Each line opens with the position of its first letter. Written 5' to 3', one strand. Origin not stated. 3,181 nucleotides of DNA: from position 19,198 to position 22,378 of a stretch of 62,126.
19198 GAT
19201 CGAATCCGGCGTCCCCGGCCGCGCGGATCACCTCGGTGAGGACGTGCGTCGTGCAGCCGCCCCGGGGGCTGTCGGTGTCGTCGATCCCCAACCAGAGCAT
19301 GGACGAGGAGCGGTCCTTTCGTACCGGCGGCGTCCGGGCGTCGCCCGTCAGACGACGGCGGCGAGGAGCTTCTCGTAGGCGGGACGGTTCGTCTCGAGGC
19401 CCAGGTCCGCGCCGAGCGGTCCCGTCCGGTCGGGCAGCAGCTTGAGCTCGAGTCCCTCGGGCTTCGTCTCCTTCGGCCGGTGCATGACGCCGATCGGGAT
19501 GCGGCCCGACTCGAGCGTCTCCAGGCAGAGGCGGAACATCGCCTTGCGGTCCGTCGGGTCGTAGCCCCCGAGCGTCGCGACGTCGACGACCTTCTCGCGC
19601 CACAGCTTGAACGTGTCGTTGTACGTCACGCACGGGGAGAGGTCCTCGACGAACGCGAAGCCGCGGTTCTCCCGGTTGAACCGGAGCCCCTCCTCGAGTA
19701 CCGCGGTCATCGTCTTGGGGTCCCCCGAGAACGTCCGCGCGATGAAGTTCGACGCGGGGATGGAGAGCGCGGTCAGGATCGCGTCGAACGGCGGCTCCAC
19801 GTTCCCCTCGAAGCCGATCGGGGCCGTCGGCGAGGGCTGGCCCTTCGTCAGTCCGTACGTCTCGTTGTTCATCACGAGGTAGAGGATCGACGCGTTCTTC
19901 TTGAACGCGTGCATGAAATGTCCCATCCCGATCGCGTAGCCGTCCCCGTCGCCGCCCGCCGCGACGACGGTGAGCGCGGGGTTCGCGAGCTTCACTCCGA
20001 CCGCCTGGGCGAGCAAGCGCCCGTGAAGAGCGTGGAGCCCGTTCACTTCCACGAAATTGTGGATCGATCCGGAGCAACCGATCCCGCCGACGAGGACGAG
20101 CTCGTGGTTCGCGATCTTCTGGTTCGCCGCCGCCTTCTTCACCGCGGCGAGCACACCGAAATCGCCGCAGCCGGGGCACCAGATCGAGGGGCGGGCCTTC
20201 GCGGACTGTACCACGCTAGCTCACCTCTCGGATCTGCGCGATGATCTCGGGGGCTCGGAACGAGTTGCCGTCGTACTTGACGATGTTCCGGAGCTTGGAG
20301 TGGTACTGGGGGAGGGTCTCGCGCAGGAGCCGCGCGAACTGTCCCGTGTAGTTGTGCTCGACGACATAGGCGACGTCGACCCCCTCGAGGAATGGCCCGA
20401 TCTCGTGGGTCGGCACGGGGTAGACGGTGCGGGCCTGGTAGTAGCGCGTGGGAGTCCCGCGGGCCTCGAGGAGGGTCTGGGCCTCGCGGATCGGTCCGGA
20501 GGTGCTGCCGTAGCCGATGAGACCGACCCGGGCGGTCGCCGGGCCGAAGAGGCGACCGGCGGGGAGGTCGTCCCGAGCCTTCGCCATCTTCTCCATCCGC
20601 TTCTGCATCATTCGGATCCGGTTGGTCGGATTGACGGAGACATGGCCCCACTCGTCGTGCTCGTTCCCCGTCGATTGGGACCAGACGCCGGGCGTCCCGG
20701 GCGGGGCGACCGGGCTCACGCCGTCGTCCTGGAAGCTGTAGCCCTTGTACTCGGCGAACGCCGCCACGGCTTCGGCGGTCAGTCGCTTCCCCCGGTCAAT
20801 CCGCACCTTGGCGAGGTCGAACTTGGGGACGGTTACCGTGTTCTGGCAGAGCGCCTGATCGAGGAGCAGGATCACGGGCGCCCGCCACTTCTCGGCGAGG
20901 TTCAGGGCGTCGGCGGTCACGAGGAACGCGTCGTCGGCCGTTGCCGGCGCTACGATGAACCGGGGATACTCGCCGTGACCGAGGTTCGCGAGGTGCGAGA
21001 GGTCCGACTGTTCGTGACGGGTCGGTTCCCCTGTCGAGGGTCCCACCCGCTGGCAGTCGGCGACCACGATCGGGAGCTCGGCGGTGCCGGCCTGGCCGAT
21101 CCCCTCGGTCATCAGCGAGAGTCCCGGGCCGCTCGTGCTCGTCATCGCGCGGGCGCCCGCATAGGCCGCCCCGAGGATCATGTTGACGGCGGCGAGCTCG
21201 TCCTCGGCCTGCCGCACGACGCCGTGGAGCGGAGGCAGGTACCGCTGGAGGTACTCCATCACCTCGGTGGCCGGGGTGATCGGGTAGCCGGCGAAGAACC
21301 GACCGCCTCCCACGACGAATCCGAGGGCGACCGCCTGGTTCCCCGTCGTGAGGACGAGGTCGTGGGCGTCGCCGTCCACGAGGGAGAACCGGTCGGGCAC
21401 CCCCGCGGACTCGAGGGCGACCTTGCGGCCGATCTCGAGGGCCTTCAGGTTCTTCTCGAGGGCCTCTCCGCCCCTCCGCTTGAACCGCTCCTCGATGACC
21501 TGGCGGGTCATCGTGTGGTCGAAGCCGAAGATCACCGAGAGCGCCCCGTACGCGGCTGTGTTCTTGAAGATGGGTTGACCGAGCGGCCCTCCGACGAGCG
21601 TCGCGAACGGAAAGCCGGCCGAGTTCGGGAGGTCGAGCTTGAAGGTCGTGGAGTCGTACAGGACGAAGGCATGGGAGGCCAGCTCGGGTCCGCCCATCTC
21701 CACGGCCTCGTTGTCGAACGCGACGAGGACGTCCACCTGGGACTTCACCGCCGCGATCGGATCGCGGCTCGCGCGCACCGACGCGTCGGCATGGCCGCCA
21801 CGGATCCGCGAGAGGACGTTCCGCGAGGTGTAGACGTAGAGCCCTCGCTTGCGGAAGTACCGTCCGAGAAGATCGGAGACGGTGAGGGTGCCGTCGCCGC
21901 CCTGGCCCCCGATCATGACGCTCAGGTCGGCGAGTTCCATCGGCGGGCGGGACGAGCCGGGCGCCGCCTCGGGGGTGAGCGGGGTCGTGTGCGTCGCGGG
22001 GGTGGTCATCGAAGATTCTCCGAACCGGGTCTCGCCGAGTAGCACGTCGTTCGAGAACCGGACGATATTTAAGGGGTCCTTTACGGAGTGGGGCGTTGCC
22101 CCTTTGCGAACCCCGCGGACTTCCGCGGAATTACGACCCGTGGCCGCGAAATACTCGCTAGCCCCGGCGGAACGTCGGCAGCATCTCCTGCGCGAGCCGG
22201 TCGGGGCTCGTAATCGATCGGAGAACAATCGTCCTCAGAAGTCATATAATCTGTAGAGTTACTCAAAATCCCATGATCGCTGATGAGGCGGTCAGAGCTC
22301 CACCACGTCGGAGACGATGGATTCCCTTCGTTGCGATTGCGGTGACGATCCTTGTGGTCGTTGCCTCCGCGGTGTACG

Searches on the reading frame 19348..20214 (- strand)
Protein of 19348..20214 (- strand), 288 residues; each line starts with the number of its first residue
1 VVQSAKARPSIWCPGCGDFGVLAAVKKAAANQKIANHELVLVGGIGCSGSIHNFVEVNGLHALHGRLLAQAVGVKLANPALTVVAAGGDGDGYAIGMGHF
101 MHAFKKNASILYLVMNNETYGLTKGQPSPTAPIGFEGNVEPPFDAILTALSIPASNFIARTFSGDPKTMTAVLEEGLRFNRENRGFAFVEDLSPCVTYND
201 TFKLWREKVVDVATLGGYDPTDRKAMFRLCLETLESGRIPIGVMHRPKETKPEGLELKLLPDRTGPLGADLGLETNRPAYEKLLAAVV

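Call 85: search_protein_families(library=pfam, proteins=[window:19348-20214:-], max_evalue=0.01)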
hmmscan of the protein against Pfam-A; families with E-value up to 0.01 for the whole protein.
window:19348-20214:- (288 aa): 2 families
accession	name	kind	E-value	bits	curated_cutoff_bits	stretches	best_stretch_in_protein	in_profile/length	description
PF02775.26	TPP_enzyme_C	-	4.8e-21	75.6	21.9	1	47-190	4-150/151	Thiamine pyrophosphate enzyme, C-terminal TPP binding domain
PF12367.13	PFO_beta_C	-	5.1e-08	33.3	24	1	195-250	1-54/66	Pyruvate ferredoxin oxidoreductase beta subunit C terminal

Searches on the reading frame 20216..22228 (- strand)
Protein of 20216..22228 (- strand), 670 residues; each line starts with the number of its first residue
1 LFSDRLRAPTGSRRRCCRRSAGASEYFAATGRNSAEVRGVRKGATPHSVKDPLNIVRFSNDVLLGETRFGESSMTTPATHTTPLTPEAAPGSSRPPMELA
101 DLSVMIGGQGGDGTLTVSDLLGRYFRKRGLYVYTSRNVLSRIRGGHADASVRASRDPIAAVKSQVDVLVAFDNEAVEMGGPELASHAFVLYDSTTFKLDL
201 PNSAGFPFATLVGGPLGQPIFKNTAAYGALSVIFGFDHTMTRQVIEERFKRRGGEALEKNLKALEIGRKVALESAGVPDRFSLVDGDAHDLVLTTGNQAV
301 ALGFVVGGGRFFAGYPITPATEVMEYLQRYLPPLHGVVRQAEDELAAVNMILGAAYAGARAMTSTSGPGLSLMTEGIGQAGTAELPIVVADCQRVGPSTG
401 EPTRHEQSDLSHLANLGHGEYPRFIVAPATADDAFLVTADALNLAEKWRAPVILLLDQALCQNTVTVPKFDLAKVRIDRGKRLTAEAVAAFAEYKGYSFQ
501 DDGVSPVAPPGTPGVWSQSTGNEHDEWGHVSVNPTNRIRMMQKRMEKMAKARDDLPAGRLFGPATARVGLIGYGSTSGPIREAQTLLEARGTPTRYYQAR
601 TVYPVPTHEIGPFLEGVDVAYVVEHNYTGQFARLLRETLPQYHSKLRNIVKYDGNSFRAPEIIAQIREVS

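Call 85: search_protein_families(library=pfam, proteins=[window:20216-22228:-], max_evalue=0.01)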
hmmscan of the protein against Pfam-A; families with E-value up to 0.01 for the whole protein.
window:20216-22228:- (670 aa): 3 families
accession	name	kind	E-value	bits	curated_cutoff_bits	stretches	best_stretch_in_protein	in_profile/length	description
PF01855.24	POR_N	-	3.1e-52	178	27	1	309-542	8-230/231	Pyruvate flavodoxin/ferredoxin oxidoreductase, thiamine diP-bdg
PF01558.24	POR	-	8.4e-26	91.6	27.4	1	110-268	1-172/173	Pyruvate ferredoxin/flavodoxin oxidoreductase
PF17147.9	PFOR_II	-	3.5e-06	27.7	27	1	566-659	1-99/102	Pyruvate:ferredoxin oxidoreductase core domain II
